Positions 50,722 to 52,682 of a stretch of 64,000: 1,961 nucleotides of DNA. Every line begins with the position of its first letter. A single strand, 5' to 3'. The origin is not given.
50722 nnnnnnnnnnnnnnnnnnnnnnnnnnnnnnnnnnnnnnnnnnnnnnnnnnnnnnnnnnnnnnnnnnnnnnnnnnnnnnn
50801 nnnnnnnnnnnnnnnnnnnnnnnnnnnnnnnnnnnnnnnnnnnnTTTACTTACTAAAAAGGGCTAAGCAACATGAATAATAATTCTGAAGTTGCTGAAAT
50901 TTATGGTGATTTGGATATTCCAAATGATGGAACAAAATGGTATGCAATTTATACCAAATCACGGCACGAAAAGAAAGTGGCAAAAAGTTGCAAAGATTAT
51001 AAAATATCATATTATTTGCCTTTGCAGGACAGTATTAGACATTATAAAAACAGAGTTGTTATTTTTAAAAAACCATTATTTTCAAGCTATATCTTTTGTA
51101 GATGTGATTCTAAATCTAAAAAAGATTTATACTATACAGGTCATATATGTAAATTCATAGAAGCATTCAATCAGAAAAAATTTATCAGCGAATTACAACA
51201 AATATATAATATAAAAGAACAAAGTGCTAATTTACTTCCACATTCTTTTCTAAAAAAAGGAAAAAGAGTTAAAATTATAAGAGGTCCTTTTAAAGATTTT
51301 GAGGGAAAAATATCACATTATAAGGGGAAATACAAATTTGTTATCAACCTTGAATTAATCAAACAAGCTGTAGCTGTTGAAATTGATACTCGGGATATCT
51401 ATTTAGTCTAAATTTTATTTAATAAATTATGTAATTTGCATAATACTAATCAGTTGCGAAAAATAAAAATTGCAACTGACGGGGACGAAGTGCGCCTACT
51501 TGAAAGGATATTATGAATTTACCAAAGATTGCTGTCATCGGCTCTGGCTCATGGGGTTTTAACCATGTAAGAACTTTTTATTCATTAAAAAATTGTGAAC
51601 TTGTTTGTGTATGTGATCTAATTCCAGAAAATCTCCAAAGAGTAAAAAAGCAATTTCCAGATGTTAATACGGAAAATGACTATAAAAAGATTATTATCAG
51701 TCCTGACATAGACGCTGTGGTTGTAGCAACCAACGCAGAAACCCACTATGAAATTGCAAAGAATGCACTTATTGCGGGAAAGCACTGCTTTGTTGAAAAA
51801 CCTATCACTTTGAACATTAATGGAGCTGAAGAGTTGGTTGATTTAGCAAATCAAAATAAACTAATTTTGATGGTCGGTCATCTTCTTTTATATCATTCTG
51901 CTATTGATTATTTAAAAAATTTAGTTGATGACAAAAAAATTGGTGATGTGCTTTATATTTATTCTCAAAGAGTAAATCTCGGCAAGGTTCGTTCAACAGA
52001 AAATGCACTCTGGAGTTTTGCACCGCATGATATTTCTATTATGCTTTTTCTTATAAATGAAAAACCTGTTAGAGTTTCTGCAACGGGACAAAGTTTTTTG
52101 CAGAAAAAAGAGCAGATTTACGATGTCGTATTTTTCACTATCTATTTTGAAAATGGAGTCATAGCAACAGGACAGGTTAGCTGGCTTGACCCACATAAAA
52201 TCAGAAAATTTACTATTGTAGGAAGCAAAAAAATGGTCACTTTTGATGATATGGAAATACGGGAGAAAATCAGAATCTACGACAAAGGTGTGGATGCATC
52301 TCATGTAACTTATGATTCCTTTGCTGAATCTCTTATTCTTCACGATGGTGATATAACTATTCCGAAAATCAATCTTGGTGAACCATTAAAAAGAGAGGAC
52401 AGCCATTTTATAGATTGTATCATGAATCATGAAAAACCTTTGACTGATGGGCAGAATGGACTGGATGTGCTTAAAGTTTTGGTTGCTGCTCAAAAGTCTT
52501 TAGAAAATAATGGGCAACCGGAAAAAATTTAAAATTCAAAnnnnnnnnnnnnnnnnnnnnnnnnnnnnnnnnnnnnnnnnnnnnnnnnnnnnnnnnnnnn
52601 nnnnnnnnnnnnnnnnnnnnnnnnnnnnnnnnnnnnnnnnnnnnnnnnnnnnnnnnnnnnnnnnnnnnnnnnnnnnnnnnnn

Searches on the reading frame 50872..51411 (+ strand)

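Call 52: search_protein_families(library=ncbifam, proteins=[window:50872-51411:+], max_evalue=0.001)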
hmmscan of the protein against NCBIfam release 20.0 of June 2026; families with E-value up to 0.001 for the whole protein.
window:50872-51411:+ (179 aa): 6 families
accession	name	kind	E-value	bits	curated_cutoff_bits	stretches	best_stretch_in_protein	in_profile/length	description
NF033644.1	antiterm_UpxY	subfamily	7.8e-32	110.5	100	1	23-173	1-161/164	UpxY family transcription antiterminator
TIGR01955.1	RfaH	equivalog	2.1e-15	57.1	144.5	1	23-175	1-157/159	transcription/translation regulatory transformer protein RfaH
NF033641.1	antiterm_LoaP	exception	1.6e-13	51.2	125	1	23-171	1-159/166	antiterminator LoaP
NF006534.0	PRK09014.1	equivalog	1.1e-11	44.9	124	1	22-176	3-159/162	transcription/translation regulatory transformer protein RfaH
TIGR00922.1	nusG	equivalog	2.6e-11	43.7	135.7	1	23-174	1-167/172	transcription termination/antitermination protein NusG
TIGR01956.2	NusG_myco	equivalog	0.00015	21.4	150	0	117-176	176-236/239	transcription termination/antitermination protein NusG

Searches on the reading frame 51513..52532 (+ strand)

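Call 52: search_protein_families(library=ncbifam, proteins=[window:51513-52532:+], max_evalue=0.001)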
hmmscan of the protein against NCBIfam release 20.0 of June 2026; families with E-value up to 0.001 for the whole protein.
window:51513-52532:+ (339 aa): 9 families
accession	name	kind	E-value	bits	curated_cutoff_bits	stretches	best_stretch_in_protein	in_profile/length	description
NF040723.1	UDP-GlcNAcDh_Arch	equivalog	7.2e-57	193.2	450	2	5-259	2-250/302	UDP-N-acetylglucosamine 3-dehydrogenase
TIGR04380.1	myo_inos_iolG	equivalog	3.9e-35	121.3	355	1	5-264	3-272/330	inositol 2-dehydrogenase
NF052679.1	InsChiInosDhIolG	equivalog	1.1e-23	83.9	540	1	5-221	4-226/343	bifunctional inositol 2-dehydrogenase/D-chiro-inositol 1-dehydrogenase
NF008607.0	PRK11579.1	subfamily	3.7e-22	78.8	330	1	39-152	38-151/346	oxidoreductase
NF041392.1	XylDh_Gfo6_Halo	equivalog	2.3e-20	72.7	350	1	5-332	18-344/350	D-xylose 1-dehydrogenase Gfo6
NF058561.1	BT_2158_fam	equivalog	1.2e-18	67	750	1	5-148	37-179/487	glycoside 3-dehydrogenase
NF052479.1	LevoglcsnDh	equivalog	5.8e-16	58.1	650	1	32-149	40-157/386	levoglucosan dehydrogenase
NF058563.1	BT_2159_fam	equivalog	1.1e-13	51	650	1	5-149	2-146/350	disaccharide 3-dehydrogenase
NF007574.0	PRK10206.1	equivalog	1.7e-13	50.4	352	1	47-152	47-152/345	oxidoreductase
